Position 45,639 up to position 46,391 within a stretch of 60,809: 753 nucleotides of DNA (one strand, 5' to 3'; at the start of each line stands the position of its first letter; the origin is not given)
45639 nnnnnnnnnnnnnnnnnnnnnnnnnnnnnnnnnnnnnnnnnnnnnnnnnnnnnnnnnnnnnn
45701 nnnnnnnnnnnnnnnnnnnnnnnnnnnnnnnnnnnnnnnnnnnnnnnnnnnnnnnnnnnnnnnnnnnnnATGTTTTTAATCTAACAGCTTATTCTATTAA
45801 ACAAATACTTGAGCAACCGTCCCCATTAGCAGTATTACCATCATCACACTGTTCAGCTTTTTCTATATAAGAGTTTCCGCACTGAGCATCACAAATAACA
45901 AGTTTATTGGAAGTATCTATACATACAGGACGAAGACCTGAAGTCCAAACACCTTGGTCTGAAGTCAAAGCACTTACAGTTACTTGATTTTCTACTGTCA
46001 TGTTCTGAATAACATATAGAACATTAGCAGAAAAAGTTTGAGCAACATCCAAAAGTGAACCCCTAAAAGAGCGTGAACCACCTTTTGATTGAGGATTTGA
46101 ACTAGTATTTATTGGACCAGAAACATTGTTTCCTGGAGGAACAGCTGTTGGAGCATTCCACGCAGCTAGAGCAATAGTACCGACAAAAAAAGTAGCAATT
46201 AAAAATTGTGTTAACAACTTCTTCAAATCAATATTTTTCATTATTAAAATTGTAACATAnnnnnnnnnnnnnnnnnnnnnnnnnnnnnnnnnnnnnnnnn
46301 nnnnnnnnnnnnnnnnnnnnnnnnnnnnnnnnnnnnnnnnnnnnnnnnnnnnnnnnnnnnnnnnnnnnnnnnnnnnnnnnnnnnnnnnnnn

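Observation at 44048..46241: Three tandem secreted paralogs: one conserved N-terminal module, three unrelated C-terminal heads (candidate polymorphic surface/effector system next to the pilus operon)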

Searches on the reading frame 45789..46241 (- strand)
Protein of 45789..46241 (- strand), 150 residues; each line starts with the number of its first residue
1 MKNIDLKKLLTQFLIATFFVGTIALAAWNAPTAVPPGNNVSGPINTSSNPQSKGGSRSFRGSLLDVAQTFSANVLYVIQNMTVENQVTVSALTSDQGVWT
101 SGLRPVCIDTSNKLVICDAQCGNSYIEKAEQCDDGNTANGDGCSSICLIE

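Call 3: search_protein_families(library=pfam, proteins=[window:45789-46241:-], max_evalue=1)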
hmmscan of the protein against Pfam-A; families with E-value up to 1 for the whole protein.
window:45789-46241:- (150 aa): 1 family
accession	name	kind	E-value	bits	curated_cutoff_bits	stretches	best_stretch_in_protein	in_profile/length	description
PF13948.11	DUF4215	-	1.2e-06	29.1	27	1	116-147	16-46/47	Domain of unknown function (DUF4215)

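Call 4: search_protein_families(library=ncbifam, proteins=[window:45789-46241:-], max_evalue=1)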
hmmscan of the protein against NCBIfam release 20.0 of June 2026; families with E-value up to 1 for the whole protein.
window:45789-46241:- (150 aa): 1 family
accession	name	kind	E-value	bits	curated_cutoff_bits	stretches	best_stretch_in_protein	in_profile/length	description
TIGR02232.1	myxo_disulf_rpt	repeat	1e-12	47.6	20.8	1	120-150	3-33/38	cysteine-rich acidic repeat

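Call 20: search_protein_families(library=phrogs, proteins=[window:45789-46241:-], max_evalue=0.1)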
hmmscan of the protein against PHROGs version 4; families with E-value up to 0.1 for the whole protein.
window:45789-46241:- (150 aa): 0 families

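Call 21: search_protein_families(library=padloc, proteins=[window:45789-46241:-], max_evalue=0.1)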
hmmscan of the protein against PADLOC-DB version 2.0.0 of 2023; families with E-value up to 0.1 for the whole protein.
window:45789-46241:- (150 aa): 0 families

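Call 93: find_related_loci(query=window:45789-46241:-, collection=viral_contigs, flank=5000)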
Query window:45789-46241:- (150 aa) in viral_contigs; peptide patterns used: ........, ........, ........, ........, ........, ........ (x = any residue, [..] = any of these).
37 stretches matched a pattern, but none encodes a relative of the query by tblastn (E <= 1e-3).

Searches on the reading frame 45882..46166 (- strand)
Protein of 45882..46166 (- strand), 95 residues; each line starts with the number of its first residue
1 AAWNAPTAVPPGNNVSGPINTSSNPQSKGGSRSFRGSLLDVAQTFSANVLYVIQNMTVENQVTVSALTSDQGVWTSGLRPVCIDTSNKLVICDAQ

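Call 11: find_homologous_proteins(query=A2, max_evalue=0.001)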
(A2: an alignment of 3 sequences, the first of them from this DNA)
Query A2 (3 sequences) (95 aa, profile of the alignment): 2 proteins with E <= 0.001 among 96 candidates.
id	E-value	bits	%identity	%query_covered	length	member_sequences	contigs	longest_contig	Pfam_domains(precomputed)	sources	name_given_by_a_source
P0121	4.6e-38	148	100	100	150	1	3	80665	PF13948.12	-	-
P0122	7.1e-22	96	53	32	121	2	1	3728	-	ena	-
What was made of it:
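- Tried and rejected: It returned only 2 hits (call 11).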

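Call 19: search_solved_structures(query=A3, max_evalue=10)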
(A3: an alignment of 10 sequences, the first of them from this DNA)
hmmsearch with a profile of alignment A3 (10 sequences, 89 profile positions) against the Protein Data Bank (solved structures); distinct sequences matched with E-value up to 10: 2.
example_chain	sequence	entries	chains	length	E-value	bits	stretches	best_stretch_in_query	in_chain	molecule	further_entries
4ydr_A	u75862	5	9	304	1.4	12.8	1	33-84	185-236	Homoserine dehydrogenase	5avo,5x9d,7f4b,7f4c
5opt_a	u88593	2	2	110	1.7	12.5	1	6-88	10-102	Ribosomal protein S25, putative | 40S ribosomal protein S25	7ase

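Call 23: search_protein_representatives(alignment_id=A3)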
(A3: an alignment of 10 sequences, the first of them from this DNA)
Query: 10 sequences, 89 profile positions. Proteins with E-value up to 0.001 (for the whole library): 179; up to 1e-10: 49; up to 1e-30: 0. The best 150 are listed.
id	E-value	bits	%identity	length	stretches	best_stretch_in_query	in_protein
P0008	3.9e-30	120.4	-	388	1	2-89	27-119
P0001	8.5e-30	119.3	-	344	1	1-87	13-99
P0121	1.1e-29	118.9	-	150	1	1-89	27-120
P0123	5.4e-29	116.7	-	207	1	1-87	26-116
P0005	2.1e-28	114.8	-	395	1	1-88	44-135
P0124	2.3e-27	111.5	-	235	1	1-88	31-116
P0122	5.6e-26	107.0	-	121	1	1-88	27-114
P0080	5.6e-23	97.4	-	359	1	3-87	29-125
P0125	4.4e-22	94.6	-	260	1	1-88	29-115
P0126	1.3e-21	93.0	-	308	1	2-87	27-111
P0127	5.5e-21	91.0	-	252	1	2-88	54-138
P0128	3.6e-19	85.2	-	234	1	2-87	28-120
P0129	9.1e-19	83.9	-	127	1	2-88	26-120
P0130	2.8e-18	82.4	-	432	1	1-88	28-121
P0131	4.4e-18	81.7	-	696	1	2-87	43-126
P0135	5.5e-17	78.2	-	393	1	1-88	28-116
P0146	1.1e-13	67.7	-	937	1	1-87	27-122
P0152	2.8e-12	63.1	-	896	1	1-87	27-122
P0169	3.2e-10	56.5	-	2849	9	24-72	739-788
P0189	3.7e-08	49.9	-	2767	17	59-84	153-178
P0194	8.2e-08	48.8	-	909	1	1-87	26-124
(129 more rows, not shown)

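Call 45: search_protein_families(library=pfam, alignment_id=A6, max_evalue=0.001)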
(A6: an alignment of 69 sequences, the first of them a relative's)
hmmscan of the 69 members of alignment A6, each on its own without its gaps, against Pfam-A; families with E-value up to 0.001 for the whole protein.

A. member 1, P0123 (207 aa): 0 families

B. families by the number of members that match (of 69 scanned): 8 families
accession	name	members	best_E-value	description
PF18998.6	Flg_new_2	13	1.3e-34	Divergent InlB B-repeat domain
PF21722.4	Gly_rich_2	8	5.3e-12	Glycine-rich domain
PF13948.11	DUF4215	7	9.4e-14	Domain of unknown function (DUF4215)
PF00041.27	fn3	5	3.7e-06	Fibronectin type III domain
PF16656.11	Pur_ac_phosph_N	2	1.6e-05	Purple acid Phosphatase, N-terminal domain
PF07705.17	CARDB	2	0.00035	CARDB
PF08309.17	LVIVD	1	1.1e-42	LVIVD repeat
PF16974.11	NAR2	1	1.5e-05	High-affinity nitrate transporter accessory, Ig-like domain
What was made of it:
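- Pfam on 69 members gave Flg_new_2 13, Gly_rich_2 8, DUF4215 7, fn3 5, CARDB 2 and LVIVD 1 (call 45).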

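Call 54: search_protein_families(library=pfam, proteins=[P0169, P0189, P0146, P0152, P0131, P0194], max_evalue=0.001)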
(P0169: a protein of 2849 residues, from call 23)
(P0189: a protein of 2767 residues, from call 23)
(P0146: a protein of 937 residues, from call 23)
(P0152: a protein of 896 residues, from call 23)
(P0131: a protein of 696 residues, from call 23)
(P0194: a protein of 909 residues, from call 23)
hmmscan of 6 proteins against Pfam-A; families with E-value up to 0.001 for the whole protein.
P0169 (2849 aa): 9 families
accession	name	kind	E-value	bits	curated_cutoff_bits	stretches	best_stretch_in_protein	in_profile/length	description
PF00376.29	MerR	-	5.3e-15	55.4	28.2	2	20-56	1-38/38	MerR family regulatory protein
PF12728.13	HTH_17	-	1.2e-13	51.5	27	2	19-62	2-44/51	Helix-turn-helix domain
PF13411.12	MerR_1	-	6.7e-11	42.6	21.6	1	20-66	2-48/69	MerR HTH family regulatory protein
PF02954.25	HTH_8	-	8.6e-08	32.2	22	0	122-140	20-38/42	Bacterial regulatory protein, Fis family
PF25371.1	DUF7884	-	0.00011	22.7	27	0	1002-1032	18-48/90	Domain of unknown function (DUF7884)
PF07453.19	NUMOD1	-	0.0002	21.9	22.8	0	118-138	14-34/37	NUMOD1 domain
PF08220.18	HTH_DeoR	-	0.00031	20.9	21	0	16-37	12-33/57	DeoR-like helix-turn-helix domain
PF20432.4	Xre-like-HTH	-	0.00071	20.3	25.8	0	15-41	20-46/63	Antitoxin Xre-like helix-turn-helix domain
PF10983.13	DUF2793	-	0.00089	19.5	27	0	1243-1266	63-86/87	Protein of unknown function (DUF2793)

P0189 (2767 aa): 6 families
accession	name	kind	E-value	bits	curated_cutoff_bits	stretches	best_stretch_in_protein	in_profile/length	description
PF02368.24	Big_2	-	2.3e-194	630.3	22.8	18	6-70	10-75/79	Bacterial Ig-like domain (group 2)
PF19081.6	Ig_7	-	4.6e-129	421.5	27.3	17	79-159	1-84/84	Ig-like domain CHU_C associated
PF22359.2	Big-like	-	3.8e-25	88.3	27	0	39-60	11-32/48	Bacterial Ig-like domain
PF08770.17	SoxZ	-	5.5e-17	61.7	25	0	51-73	75-97/98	Sulphur oxidation protein SoxZ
PF18076.6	FGAR-AT_N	-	3.6e-15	56.4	26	0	28-59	47-78/115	Formylglycinamide ribonucleotide amidotransferase N-terminal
PF20557.3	DnaT_2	-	0.00075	19.9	27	0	35-75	105-146/168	Putative DnaT-like ssDNA binding protein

P0146 (937 aa): 1 family
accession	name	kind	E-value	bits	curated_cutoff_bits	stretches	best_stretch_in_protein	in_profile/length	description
PF07705.17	CARDB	-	0.00084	19.9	22.7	1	222-325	9-99/101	CARDB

P0152 (896 aa): 1 family
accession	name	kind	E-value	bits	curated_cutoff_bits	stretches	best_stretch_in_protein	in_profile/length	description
PF07705.17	CARDB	-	0.00035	21.2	22.7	1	502-595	18-98/101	CARDB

P0131 (696 aa): 1 family
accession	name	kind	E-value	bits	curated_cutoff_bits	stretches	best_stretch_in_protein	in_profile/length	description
PF18998.6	Flg_new_2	-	2.9e-19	69.2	23.6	3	357-408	21-72/73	Divergent InlB B-repeat domain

P0194 (909 aa): 2 families
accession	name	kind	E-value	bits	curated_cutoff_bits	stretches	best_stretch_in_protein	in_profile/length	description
PF18998.6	Flg_new_2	-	6.2e-07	29.8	23.6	1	157-216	11-72/73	Divergent InlB B-repeat domain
PF00041.27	fn3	-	0.00051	20.6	25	0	440-495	29-76/84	Fibronectin type III domain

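Call 74: find_encoding_contigs(protein=P0130, flank=6000, max_places=2)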
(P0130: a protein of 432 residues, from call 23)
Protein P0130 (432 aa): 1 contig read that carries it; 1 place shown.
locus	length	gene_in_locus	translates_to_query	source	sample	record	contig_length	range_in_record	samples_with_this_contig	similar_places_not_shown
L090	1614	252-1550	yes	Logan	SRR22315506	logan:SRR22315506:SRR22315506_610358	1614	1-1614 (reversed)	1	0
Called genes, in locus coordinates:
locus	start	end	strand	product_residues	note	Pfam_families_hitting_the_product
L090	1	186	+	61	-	?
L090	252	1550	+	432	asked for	-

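Call 75: find_encoding_contigs(protein=P0135, flank=6000, max_places=2)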
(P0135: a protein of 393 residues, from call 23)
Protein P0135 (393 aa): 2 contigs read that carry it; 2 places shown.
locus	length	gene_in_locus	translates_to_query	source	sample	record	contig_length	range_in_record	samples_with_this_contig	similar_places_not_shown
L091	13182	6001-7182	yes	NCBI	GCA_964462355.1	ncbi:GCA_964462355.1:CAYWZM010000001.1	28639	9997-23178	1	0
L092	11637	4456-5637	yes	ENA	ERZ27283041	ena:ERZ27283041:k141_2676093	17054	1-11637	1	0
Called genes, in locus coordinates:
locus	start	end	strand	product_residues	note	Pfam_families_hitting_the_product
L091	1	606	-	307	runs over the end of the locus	-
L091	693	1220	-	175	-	PF00719:Pyrophosphatase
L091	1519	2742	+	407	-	PF08529:NusA_N, PF00575:S1 (weak), PF13184:KH_NusA_1st, PF26594:KH_NusA_2nd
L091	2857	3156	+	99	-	-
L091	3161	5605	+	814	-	-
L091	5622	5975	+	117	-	-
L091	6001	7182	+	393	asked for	-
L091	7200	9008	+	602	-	PF05157:MshEN, PF00437:T2SSE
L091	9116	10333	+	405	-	PF28597:T2SSF_N, PF00482:T2SSF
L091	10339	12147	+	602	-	PF13620:CarboxypepD_reg (weak)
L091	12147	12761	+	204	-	-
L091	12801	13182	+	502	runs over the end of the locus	-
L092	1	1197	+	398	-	?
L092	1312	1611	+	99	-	-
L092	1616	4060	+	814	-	-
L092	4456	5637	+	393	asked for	-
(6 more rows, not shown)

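Call 79: find_encoding_contigs(protein=P0131, flank=7000, max_places=1)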
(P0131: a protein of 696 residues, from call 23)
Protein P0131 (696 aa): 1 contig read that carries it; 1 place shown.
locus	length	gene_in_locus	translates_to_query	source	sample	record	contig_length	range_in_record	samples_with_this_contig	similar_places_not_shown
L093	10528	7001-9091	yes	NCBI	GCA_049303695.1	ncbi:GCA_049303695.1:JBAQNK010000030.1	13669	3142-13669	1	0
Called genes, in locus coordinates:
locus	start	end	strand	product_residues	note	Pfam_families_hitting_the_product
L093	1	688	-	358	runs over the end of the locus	PF05697:Trigger_N, PF05698:Trigger_C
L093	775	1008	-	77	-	-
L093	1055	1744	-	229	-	-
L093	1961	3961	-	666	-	PF03030:H_PPase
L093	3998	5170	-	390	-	PF08529:NusA_N, PF00575:S1 (weak), PF13184:KH_NusA_1st, PF26594:KH_NusA_2nd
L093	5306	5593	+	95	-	-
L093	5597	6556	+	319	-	-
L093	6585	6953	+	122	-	-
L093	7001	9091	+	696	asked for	PF18998:Flg_new_2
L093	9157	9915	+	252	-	PF00121:TIM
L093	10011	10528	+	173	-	PF00162:PGK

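Call 80: find_encoding_contigs(protein=P0146, flank=7000, max_places=1)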
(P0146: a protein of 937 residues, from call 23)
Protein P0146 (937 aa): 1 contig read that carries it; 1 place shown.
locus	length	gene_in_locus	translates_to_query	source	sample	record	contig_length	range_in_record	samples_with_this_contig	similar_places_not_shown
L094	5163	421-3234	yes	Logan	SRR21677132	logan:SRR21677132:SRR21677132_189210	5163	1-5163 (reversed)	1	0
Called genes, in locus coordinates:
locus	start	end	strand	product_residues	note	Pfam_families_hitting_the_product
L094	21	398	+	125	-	-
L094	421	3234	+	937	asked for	-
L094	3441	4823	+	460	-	PF12768:Rax2 (faint), PF19565:DUF6087 (faint), PF17164:DUF5122 (faint), PF18962:Por_Secre_tail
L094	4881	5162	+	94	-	?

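Call 81: find_encoding_contigs(protein=P0124, flank=7000, max_places=1)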
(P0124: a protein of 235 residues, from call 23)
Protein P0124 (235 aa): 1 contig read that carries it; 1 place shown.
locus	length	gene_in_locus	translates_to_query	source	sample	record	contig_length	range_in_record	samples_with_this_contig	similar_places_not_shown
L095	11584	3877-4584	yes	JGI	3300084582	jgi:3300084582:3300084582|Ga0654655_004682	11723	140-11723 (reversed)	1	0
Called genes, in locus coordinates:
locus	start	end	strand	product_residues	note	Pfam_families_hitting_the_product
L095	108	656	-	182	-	-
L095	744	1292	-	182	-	PF00719:Pyrophosphatase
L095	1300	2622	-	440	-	PF08529:NusA_N, PF00575:S1, PF13184:KH_NusA_1st, PF26594:KH_NusA_2nd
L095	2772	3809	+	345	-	PF02661:Fic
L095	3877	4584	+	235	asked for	-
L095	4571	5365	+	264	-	-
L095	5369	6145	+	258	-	-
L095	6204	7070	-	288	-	-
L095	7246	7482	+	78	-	-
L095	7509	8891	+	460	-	-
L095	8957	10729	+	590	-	PF05157:MshEN, PF00437:T2SSE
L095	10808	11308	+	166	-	-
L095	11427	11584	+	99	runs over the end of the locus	?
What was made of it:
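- Tried and rejected: This biases those loci towards Hint-bearing arrays, so I added unbiased look-ups via P0135, P0131, P0146 and P0124 (calls 75, 79-81).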
